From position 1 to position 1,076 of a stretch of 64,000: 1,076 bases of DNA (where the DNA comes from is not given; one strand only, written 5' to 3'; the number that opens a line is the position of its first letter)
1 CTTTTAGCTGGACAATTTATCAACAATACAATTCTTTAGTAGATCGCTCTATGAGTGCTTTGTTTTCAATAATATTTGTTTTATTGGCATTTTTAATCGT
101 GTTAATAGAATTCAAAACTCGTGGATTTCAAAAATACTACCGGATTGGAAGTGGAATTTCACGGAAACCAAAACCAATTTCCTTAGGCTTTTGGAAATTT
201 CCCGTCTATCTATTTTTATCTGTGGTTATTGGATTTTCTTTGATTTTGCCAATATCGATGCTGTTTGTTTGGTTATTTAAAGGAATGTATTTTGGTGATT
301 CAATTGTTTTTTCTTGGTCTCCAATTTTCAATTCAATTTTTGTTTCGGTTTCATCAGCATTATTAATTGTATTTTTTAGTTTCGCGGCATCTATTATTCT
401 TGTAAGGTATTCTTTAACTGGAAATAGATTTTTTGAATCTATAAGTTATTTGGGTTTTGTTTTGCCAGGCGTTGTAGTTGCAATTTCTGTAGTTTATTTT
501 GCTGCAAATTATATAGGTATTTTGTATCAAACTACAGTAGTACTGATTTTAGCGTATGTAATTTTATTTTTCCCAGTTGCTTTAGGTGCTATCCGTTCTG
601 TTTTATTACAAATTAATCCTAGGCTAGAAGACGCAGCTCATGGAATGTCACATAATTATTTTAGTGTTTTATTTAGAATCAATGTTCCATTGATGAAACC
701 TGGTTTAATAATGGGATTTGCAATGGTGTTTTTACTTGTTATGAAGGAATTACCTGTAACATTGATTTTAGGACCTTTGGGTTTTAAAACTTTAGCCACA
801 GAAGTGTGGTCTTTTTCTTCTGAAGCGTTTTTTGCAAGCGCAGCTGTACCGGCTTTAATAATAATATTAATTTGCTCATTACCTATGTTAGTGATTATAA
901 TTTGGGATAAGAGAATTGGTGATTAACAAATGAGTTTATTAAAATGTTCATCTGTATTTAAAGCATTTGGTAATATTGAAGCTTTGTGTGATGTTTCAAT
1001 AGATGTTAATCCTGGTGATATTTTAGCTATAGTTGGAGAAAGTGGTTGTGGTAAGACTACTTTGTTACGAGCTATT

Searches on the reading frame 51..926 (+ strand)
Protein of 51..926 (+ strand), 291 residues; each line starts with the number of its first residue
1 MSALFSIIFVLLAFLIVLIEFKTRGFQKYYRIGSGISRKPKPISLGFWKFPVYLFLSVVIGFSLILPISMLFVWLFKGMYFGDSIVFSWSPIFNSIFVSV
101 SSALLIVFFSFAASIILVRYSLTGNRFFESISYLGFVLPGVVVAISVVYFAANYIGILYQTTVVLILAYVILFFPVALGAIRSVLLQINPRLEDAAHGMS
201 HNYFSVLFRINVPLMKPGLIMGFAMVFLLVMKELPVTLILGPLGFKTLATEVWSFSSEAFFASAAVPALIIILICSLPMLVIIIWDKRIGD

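Call 68: search_protein_families(library=pfam, alignment_id=A8, max_evalue=0.00001)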
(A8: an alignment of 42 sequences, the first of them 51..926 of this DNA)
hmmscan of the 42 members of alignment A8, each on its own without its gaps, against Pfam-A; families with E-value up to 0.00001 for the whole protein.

A. member 1, window:51-926:+ (291 aa): 1 family
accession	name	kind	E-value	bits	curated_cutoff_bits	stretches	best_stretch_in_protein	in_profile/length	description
PF00528.27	BPD_transp_1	-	8.1e-13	48.9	26.4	1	118-289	10-182/184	Binding-protein-dependent transport system inner membrane component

B. families by the number of members that match (of 42 scanned): 89 families (the first 25 are shown)
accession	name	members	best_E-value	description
PF00528.27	BPD_transp_1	3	4.5e-18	Binding-protein-dependent transport system inner membrane component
PF00005.33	ABC_tran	2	1.6e-37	ABC transporter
PF01145.31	Band_7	2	1.3e-31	SPFH domain / Band 7 family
PF13304.12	AAA_21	2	1.7e-11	AAA domain, putative AbiEii toxin, Type IV TA system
PF02463.25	SMC_N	2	2.3e-11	RecF/RecN/SMC N terminal domain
PF00012.26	HSP70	1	8.2e-258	Hsp70 protein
PF01808.24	AICARFT_IMPCHas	1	2.2e-112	AICARFT/IMPCHase bienzyme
PF10060.15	DUF2298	1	1e-102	Uncharacterized membrane protein (DUF2298)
PF13277.11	YmdB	1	2e-97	YmdB-like protein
PF08811.16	DUF1800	1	3.2e-88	Protein of unknown function (DUF1800)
PF00133.28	tRNA-synt_1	1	2.4e-84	tRNA synthetases class I (I, L, M and V)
PF00398.26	RrnaAD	1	2.1e-57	Ribosomal RNA adenine dimethylase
PF03631.20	Virul_fac_BrkB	1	2.2e-47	Virulence factor BrkB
PF19799.5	DUF6282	1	2.2e-46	Family of unknown function (DUF6282)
PF13177.12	DNA_pol3_delta2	1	6.1e-46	DNA polymerase III, delta subunit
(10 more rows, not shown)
